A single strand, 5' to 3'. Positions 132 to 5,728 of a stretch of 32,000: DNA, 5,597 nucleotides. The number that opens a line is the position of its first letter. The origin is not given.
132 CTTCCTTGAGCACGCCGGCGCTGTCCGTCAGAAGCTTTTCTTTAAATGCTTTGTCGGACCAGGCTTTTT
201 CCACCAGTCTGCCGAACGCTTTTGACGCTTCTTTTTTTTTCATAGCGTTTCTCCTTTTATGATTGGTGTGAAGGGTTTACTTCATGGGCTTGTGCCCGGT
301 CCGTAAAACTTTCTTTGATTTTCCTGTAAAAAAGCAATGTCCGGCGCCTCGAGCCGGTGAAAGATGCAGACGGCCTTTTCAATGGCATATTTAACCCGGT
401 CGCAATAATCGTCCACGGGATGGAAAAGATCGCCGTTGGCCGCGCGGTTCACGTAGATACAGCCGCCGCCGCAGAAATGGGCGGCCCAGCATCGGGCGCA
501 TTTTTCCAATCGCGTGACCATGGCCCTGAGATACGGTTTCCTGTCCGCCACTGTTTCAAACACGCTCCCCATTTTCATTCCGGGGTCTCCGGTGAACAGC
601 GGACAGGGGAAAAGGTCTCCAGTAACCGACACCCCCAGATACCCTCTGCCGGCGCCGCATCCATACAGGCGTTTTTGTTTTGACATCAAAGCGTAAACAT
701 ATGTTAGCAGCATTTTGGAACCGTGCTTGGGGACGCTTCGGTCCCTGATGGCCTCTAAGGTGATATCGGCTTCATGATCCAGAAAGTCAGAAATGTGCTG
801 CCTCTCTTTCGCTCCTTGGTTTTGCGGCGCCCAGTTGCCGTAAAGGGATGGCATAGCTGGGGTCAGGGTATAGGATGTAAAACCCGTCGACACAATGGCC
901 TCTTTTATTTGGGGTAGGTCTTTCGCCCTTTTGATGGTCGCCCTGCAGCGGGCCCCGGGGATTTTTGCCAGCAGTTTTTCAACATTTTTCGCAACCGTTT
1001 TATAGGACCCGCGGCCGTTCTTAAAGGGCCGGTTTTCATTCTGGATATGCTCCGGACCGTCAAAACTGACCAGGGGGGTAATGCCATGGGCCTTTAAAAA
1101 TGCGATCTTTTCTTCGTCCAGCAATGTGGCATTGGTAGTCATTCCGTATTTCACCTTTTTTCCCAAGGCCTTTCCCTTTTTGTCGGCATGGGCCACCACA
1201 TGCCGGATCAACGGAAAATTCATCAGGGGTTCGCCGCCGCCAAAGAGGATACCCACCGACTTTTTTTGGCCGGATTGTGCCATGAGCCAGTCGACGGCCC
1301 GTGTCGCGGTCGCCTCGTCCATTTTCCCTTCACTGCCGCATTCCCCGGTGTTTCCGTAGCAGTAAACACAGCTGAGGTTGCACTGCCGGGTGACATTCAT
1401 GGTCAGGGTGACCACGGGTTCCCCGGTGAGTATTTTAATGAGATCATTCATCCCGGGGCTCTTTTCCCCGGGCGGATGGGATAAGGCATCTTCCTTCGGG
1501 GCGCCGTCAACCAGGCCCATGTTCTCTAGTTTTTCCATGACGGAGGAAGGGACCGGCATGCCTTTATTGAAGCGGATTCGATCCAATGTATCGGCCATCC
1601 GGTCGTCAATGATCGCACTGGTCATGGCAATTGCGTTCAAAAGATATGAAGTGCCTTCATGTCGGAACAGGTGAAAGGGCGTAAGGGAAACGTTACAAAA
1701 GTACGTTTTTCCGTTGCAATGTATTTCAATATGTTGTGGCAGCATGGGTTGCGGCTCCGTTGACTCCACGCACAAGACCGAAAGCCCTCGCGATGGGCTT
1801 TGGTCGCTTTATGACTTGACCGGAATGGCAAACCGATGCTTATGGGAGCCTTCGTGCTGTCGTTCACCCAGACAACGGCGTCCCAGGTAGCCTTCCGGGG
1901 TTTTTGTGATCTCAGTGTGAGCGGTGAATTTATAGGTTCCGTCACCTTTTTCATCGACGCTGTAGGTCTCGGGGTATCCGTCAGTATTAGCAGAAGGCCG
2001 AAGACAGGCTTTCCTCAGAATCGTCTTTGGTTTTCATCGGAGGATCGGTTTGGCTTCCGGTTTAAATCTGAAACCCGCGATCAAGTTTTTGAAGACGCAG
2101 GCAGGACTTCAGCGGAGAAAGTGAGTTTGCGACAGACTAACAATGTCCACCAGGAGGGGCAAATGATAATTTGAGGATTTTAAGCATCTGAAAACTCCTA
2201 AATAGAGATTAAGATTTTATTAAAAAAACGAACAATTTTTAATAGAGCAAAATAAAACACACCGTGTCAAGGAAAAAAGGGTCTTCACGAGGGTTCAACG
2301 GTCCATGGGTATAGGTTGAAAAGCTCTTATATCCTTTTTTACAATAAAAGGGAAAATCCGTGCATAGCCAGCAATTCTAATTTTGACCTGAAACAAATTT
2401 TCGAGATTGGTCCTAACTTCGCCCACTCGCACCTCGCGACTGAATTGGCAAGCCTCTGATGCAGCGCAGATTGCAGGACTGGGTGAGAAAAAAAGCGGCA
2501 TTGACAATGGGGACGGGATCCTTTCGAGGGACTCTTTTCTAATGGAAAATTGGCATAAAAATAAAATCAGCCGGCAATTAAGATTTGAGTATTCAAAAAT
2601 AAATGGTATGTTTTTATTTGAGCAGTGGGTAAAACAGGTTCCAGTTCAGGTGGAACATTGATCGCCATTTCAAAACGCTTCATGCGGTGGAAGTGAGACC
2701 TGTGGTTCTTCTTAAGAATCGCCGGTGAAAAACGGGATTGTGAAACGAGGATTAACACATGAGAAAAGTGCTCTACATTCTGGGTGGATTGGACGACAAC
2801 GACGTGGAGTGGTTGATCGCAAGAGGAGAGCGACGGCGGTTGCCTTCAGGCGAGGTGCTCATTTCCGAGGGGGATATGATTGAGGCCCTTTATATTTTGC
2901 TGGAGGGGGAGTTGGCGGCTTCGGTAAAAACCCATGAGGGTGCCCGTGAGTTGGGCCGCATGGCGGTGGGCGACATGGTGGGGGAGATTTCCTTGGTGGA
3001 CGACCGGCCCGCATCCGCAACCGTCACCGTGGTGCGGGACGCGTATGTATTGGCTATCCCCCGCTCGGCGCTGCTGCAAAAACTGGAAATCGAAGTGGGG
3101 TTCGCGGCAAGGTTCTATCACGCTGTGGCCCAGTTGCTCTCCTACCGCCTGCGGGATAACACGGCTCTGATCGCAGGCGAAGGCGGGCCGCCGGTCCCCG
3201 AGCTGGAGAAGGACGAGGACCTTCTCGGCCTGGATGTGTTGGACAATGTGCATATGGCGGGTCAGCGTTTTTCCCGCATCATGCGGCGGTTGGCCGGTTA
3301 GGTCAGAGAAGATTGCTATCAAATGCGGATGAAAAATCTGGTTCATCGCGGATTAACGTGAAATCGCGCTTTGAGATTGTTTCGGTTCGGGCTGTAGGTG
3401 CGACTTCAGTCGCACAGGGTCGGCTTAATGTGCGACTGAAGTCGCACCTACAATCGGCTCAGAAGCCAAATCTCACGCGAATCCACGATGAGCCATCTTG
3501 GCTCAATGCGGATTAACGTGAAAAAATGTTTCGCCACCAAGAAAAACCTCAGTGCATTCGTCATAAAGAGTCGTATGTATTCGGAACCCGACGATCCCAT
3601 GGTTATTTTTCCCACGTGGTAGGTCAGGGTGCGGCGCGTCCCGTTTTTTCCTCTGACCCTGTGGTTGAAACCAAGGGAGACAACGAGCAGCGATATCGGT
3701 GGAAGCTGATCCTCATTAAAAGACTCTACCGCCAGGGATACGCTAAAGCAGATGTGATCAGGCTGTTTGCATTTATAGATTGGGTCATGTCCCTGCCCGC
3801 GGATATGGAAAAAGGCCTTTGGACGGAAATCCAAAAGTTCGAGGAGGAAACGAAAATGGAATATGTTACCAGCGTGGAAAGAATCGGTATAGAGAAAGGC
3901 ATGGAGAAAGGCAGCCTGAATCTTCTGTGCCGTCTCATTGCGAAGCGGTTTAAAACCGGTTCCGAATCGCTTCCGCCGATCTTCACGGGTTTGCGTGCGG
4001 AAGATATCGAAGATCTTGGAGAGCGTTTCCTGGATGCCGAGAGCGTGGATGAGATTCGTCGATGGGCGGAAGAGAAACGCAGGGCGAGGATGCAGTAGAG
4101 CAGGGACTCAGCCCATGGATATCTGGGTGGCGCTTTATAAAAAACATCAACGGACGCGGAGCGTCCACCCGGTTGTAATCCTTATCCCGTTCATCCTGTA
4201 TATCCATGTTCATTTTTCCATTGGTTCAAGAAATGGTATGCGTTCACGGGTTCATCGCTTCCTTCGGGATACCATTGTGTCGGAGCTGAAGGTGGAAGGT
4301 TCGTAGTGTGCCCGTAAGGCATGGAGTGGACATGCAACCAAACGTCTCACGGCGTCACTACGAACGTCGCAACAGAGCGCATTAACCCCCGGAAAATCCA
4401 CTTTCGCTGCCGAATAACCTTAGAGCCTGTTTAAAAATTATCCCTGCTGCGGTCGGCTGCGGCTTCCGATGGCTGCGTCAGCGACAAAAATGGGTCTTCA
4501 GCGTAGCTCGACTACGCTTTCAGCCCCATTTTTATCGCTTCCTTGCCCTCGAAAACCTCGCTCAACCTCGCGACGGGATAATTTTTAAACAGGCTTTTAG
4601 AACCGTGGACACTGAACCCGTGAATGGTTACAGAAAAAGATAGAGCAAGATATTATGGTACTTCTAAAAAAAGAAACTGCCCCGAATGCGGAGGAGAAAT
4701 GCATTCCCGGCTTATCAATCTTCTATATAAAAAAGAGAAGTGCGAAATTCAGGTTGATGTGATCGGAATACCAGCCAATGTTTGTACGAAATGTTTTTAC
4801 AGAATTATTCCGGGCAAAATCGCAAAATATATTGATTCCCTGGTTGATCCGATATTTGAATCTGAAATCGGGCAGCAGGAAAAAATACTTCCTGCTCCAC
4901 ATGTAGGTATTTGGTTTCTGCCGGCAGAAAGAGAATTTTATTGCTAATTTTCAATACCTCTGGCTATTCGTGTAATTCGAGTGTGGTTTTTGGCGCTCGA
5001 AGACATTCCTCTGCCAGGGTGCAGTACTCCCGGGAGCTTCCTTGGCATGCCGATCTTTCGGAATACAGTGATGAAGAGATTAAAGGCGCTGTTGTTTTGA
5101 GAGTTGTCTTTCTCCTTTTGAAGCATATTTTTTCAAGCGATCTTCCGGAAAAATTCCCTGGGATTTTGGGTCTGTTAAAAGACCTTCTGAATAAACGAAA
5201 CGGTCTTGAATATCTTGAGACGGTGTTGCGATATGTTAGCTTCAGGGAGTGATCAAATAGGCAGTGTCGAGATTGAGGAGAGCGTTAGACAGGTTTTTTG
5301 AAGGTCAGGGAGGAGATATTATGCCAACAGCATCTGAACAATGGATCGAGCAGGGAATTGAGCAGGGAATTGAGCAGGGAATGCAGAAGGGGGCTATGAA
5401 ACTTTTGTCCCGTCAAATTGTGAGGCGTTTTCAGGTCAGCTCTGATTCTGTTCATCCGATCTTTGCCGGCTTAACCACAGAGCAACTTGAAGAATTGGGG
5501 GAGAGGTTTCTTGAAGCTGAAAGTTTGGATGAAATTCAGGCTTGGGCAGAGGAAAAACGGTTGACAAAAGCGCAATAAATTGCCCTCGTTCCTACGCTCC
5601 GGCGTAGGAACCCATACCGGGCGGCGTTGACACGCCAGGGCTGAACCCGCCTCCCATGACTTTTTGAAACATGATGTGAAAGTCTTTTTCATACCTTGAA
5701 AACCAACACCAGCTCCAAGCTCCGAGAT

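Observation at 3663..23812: All three divergent Rpn/YhgA-like families carry an internal SD plus in-frame ATG that delimits a nested small ORF: candidate intragenic toxin/antitoxin architecture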

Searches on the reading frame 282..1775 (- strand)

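Call 43: search_protein_families(library=pfam, proteins=[window:282-1775:-], max_evalue=0.001)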
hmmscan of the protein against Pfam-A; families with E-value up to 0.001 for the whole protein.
window:282-1775:- (497 aa): 3 families
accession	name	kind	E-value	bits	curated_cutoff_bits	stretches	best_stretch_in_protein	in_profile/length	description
PF04055.27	Radical_SAM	-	8.8e-19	68.7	29.5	1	126-273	1-142/166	Radical SAM superfamily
PF13353.11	Fer4_12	-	9.5e-09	36.1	22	1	130-259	13-133/137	4Fe-4S single cluster domain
PF13186.11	SPASM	-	0.00011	22.9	21.5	0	373-410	1-43/67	Iron-sulfur cluster-binding domain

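Call 44: search_protein_families(library=padloc, proteins=[window:282-1775:-], max_evalue=0.01)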
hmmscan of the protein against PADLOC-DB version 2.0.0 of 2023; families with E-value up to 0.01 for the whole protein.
window:282-1775:- (497 aa): 2 families
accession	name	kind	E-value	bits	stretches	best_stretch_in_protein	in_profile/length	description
PDLC02903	pVip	-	2.5e-12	44.8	1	125-260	3-117/257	Viperins not associated with kinases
PDLC02904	pVip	-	1.7e-10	38.9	1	127-272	8-136/262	Viperins associated with kinases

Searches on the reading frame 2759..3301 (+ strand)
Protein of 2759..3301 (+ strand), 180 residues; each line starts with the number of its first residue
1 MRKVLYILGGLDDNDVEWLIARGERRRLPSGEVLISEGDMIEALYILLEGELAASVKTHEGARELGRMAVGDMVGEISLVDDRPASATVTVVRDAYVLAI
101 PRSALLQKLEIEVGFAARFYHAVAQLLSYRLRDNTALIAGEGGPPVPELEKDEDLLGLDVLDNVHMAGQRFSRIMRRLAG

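Call 43: search_protein_families(library=pfam, proteins=[window:2759-3301:+], max_evalue=0.001)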
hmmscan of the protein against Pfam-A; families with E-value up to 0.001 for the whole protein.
window:2759-3301:+ (180 aa): 1 family
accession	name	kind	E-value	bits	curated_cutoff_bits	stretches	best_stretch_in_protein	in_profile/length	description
PF00027.35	cNMP_binding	-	1.3e-19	70.3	27.5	1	25-110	1-87/89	Cyclic nucleotide-binding domain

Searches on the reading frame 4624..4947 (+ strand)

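Call 5: search_protein_families(library=pfam, proteins=[window:4624-4947:+], max_evalue=0.1)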
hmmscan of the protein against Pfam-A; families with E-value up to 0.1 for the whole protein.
window:4624-4947:+ (107 aa): 4 families
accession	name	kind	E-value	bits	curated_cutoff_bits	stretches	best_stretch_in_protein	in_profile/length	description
PF21957.2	Zn_ribbon_16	-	0.026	14.9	27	0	9-32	7-30/65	Zinc beta-ribbon finger, putative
PF23455.1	DUF7129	-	0.027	14.7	30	1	8-27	19-38/45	Domain of unknown function (DUF7129)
PF01396.24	Zn_ribbon_Top1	-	0.033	14.4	32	1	17-29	2-14/39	Topoisomerase DNA binding C4 zinc finger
PF24042.1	DUF7351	-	0.056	13.6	31.2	1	12-60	62-103/177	Domain of unknown function (DUF7351)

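Call 6: search_protein_families(library=ncbifam, proteins=[window:4624-4947:+], max_evalue=0.1)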
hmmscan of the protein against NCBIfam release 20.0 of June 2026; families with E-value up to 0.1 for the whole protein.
window:4624-4947:+ (107 aa): 7 families
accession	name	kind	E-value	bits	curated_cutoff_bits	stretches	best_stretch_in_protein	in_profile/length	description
NF033497.1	rubre_like_arch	subfamily_domain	9.2e-05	22.1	32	1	13-29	13-29/34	rubrerythrin-like domain-containing protein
NF040506.1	PG0870_Nterm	domain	0.006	16.7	50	0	10-25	6-20/56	PG0870-related protein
NF040849.1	tRNAmod_TiaS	equivalog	0.0097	14.5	600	1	14-59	351-397/422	tRNA(Ile2) 2-agmatinylcytidine synthetase TiaS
TIGR03831.1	YgiT_finger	domain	0.014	15.6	20.2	1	19-57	1-38/46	YgiT-type zinc finger protein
NF001605.0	PRK00398.1-2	equivalog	0.073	13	63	0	34-62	1-29/43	DNA-directed RNA polymerase subunit P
NF009168.0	PRK12515.1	subfamily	0.088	12.3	236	1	17-59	126-170/189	RNA polymerase sigma factor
NF041913.1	HVO_2142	equivalog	0.094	12.6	90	0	15-27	10-22/48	HVO_2142 family zinc finger protein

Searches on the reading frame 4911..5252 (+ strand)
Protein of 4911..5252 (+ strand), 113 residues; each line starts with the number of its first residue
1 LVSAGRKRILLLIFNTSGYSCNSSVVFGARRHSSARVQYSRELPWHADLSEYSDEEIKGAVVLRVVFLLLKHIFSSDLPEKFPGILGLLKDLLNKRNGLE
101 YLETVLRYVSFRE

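Call 5: search_protein_families(library=pfam, proteins=[window:4911-5252:+], max_evalue=0.1)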
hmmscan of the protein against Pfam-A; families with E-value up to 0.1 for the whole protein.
window:4911-5252:+ (113 aa): 1 family
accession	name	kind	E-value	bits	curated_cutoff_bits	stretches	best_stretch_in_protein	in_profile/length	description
PF04754.18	Transposase_31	-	0.0005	20.1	21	1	47-97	150-200/203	Putative transposase, YhgA-like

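Call 6: search_protein_families(library=ncbifam, proteins=[window:4911-5252:+], max_evalue=0.1)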
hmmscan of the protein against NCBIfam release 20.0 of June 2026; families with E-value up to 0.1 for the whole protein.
window:4911-5252:+ (113 aa): 0 families

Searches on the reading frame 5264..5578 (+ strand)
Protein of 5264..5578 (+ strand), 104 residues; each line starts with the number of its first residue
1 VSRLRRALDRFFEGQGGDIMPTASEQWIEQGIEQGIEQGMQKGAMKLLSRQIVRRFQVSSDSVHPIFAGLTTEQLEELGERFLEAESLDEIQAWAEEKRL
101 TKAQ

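Call 5: search_protein_families(library=pfam, proteins=[window:5264-5578:+], max_evalue=0.1)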
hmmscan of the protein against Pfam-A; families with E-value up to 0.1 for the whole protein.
window:5264-5578:+ (104 aa): 1 family
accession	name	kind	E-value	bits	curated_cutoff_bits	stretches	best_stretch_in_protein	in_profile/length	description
PF14261.11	DUF4351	-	2.2e-11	44.1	25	1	37-94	1-58/59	Domain of unknown function (DUF4351)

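Call 6: search_protein_families(library=ncbifam, proteins=[window:5264-5578:+], max_evalue=0.1)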
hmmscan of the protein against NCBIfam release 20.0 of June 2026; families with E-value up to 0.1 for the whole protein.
window:5264-5578:+ (104 aa): 1 family
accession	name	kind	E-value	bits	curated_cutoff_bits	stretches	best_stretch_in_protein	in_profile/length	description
TIGR01784.1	T_den_put_tspse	subfamily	0.022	14.6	52.1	1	15-77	213-272/273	Rpn family recombination-promoting nuclease/putative transposase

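Call 44: search_protein_families(library=padloc, proteins=[window:5264-5578:+], max_evalue=0.01)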
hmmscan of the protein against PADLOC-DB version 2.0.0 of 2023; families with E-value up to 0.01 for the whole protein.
window:5264-5578:+ (104 aa): 1 family
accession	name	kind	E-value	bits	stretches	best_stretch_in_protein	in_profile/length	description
PDLC01084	C3a178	-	0.0066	14.9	0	25-44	50-69/90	putative invertase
